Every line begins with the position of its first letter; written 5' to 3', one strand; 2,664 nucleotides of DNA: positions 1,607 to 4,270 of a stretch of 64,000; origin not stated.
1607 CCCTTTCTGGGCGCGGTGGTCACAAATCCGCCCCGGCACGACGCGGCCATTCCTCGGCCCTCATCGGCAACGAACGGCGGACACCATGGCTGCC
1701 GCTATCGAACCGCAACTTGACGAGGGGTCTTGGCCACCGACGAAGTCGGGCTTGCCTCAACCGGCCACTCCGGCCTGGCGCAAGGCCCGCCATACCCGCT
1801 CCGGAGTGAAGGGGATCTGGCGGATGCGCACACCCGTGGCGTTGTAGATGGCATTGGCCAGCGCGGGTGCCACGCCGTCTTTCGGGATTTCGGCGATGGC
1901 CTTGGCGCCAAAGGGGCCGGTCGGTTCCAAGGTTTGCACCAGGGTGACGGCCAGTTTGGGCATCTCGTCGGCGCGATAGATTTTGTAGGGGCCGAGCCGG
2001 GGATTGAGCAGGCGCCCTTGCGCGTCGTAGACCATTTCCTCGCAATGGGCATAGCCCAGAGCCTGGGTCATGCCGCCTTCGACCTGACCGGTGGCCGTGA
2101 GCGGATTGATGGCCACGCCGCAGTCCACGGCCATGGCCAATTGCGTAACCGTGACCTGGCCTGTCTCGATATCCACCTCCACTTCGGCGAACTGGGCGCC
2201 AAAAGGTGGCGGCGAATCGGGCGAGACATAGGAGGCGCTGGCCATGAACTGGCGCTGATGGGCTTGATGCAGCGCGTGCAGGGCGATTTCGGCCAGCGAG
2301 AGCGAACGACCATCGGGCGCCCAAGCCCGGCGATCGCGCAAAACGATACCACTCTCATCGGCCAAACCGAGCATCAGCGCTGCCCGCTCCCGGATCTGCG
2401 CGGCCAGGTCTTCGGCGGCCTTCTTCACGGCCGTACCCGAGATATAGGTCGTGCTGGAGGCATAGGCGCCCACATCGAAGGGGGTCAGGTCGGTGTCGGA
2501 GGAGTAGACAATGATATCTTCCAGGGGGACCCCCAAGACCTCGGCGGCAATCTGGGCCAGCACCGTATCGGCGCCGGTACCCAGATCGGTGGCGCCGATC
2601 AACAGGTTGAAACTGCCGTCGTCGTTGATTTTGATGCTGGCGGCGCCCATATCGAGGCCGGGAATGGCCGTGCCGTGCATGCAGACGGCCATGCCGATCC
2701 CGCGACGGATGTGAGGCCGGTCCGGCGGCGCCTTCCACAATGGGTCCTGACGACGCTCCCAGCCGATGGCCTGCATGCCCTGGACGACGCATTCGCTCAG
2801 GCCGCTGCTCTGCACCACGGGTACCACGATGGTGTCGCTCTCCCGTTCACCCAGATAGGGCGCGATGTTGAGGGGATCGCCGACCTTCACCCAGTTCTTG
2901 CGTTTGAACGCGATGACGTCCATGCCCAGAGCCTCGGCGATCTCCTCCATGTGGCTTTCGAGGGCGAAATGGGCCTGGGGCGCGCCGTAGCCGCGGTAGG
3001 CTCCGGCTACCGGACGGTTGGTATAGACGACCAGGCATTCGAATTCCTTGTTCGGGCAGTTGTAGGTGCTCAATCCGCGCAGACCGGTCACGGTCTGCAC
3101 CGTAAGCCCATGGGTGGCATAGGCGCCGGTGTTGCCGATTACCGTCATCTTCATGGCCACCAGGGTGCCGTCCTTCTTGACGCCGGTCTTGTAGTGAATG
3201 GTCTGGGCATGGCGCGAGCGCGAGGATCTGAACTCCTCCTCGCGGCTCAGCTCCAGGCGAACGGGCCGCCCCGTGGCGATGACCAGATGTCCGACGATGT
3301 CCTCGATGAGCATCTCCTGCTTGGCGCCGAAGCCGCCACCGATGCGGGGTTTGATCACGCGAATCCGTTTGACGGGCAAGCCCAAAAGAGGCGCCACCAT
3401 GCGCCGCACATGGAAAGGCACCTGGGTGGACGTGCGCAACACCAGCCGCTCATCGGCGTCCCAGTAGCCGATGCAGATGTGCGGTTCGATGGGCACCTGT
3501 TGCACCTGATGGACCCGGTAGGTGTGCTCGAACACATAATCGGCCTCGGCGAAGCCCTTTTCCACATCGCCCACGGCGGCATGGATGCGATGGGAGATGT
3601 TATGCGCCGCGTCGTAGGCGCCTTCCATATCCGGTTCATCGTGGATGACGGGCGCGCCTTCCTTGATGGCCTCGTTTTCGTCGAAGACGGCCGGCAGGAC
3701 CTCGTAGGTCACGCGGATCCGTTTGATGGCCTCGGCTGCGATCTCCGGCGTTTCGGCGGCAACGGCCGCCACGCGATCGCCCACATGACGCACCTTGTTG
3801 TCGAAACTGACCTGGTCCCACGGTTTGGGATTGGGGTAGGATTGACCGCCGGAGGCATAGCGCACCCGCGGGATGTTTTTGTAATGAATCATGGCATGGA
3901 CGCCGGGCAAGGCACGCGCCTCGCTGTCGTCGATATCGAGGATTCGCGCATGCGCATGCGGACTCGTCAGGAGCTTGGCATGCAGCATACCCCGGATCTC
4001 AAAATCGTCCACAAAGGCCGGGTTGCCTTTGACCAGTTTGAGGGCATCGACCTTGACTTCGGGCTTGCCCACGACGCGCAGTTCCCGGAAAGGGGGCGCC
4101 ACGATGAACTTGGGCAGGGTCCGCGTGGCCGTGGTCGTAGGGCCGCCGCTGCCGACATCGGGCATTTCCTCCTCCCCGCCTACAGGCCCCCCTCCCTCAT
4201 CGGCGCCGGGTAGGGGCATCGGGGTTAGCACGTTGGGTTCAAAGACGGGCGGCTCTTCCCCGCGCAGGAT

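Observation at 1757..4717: XDH-family fused subunit whose ferredoxin-like domain has lost all eight Fe-S cysteines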

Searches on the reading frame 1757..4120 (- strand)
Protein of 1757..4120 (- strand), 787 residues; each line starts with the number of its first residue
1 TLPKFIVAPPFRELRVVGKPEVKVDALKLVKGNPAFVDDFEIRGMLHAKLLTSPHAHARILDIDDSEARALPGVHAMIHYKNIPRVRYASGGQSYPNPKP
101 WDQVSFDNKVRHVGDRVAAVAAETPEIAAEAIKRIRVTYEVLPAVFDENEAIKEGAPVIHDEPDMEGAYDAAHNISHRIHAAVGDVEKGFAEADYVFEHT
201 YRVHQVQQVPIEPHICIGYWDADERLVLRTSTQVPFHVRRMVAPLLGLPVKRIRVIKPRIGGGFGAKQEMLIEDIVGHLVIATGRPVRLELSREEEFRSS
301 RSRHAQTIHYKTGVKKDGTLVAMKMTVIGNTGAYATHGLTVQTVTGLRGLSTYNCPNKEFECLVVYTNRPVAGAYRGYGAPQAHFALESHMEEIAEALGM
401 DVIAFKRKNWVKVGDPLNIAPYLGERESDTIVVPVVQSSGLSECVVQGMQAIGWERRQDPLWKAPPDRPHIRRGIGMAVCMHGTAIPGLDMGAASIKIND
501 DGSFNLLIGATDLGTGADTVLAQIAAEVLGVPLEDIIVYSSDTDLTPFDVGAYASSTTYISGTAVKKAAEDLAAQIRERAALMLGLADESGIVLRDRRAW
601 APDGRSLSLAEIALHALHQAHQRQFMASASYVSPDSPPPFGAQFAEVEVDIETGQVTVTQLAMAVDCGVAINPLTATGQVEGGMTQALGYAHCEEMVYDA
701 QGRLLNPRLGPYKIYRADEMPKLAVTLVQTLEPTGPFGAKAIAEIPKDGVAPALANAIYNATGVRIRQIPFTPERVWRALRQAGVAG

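Call 12: search_solved_structures(query=window:1757-4120:-, show_alignments=3, max_evalue=1e-30)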
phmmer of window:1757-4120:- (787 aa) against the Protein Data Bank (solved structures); distinct sequences matched with E-value up to 1e-30: 40.
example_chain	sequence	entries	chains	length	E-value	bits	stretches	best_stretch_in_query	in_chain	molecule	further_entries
1rm6_A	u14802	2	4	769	7.4e-112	378.2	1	15-780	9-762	4-hydroxybenzoyl-CoA reductase alpha subunit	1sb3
1zxi_B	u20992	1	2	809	3.1e-83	283.5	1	13-784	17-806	Carbon monoxide dehydrogenase large chain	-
1n5w_B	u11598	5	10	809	4.4e-83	283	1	13-784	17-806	Carbon monoxide dehydrogenase large chain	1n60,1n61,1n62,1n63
1ffu_B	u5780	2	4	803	5.7e-79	269.4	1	17-784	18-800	CUTL, MOLYBDOPROTEIN OF CARBON MONOXIDE DEHYDROGENASE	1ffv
7dqx_A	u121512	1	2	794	4.2e-77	263.3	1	18-778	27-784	6-hydroxypseudooxynicotine dehydrogenase complex subunit gamma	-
3hrd_A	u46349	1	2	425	6.5e-77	262.6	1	13-418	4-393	Nicotinate dehydrogenase large molybdopterin subunit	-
8uem_A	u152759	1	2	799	1.9e-74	254.5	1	28-781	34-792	Carbon monoxide dehydrogenase (Large chain), CoxL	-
1t3q_B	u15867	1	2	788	2.4e-72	247.5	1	17-782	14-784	quinoline 2-oxidoreductase large subunit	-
1sij_A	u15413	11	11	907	2.2e-70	241.1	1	43-573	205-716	Aldehyde oxidoreductase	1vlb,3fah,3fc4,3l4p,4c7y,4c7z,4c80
1dgj_A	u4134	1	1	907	3.1e-65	224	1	30-780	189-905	ALDEHYDE OXIDOREDUCTASE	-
4zoh_A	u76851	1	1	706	3.5e-63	217.2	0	493-772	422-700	Putative oxidoreductase molybdopterin-binding subunit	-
2ckj_A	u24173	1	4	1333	5.7e-59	203.3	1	15-747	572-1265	XANTHINE OXIDOREDUCTASE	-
3sr6_C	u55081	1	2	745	1.3e-58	202.2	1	17-574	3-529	Xanthine dehydrogenase/oxidase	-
2e1q_A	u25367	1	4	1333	1.3e-58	202.1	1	15-747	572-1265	Xanthine dehydrogenase/oxidase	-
1fiq_C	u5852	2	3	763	1.3e-58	202.1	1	17-574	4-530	XANTHINE OXIDASE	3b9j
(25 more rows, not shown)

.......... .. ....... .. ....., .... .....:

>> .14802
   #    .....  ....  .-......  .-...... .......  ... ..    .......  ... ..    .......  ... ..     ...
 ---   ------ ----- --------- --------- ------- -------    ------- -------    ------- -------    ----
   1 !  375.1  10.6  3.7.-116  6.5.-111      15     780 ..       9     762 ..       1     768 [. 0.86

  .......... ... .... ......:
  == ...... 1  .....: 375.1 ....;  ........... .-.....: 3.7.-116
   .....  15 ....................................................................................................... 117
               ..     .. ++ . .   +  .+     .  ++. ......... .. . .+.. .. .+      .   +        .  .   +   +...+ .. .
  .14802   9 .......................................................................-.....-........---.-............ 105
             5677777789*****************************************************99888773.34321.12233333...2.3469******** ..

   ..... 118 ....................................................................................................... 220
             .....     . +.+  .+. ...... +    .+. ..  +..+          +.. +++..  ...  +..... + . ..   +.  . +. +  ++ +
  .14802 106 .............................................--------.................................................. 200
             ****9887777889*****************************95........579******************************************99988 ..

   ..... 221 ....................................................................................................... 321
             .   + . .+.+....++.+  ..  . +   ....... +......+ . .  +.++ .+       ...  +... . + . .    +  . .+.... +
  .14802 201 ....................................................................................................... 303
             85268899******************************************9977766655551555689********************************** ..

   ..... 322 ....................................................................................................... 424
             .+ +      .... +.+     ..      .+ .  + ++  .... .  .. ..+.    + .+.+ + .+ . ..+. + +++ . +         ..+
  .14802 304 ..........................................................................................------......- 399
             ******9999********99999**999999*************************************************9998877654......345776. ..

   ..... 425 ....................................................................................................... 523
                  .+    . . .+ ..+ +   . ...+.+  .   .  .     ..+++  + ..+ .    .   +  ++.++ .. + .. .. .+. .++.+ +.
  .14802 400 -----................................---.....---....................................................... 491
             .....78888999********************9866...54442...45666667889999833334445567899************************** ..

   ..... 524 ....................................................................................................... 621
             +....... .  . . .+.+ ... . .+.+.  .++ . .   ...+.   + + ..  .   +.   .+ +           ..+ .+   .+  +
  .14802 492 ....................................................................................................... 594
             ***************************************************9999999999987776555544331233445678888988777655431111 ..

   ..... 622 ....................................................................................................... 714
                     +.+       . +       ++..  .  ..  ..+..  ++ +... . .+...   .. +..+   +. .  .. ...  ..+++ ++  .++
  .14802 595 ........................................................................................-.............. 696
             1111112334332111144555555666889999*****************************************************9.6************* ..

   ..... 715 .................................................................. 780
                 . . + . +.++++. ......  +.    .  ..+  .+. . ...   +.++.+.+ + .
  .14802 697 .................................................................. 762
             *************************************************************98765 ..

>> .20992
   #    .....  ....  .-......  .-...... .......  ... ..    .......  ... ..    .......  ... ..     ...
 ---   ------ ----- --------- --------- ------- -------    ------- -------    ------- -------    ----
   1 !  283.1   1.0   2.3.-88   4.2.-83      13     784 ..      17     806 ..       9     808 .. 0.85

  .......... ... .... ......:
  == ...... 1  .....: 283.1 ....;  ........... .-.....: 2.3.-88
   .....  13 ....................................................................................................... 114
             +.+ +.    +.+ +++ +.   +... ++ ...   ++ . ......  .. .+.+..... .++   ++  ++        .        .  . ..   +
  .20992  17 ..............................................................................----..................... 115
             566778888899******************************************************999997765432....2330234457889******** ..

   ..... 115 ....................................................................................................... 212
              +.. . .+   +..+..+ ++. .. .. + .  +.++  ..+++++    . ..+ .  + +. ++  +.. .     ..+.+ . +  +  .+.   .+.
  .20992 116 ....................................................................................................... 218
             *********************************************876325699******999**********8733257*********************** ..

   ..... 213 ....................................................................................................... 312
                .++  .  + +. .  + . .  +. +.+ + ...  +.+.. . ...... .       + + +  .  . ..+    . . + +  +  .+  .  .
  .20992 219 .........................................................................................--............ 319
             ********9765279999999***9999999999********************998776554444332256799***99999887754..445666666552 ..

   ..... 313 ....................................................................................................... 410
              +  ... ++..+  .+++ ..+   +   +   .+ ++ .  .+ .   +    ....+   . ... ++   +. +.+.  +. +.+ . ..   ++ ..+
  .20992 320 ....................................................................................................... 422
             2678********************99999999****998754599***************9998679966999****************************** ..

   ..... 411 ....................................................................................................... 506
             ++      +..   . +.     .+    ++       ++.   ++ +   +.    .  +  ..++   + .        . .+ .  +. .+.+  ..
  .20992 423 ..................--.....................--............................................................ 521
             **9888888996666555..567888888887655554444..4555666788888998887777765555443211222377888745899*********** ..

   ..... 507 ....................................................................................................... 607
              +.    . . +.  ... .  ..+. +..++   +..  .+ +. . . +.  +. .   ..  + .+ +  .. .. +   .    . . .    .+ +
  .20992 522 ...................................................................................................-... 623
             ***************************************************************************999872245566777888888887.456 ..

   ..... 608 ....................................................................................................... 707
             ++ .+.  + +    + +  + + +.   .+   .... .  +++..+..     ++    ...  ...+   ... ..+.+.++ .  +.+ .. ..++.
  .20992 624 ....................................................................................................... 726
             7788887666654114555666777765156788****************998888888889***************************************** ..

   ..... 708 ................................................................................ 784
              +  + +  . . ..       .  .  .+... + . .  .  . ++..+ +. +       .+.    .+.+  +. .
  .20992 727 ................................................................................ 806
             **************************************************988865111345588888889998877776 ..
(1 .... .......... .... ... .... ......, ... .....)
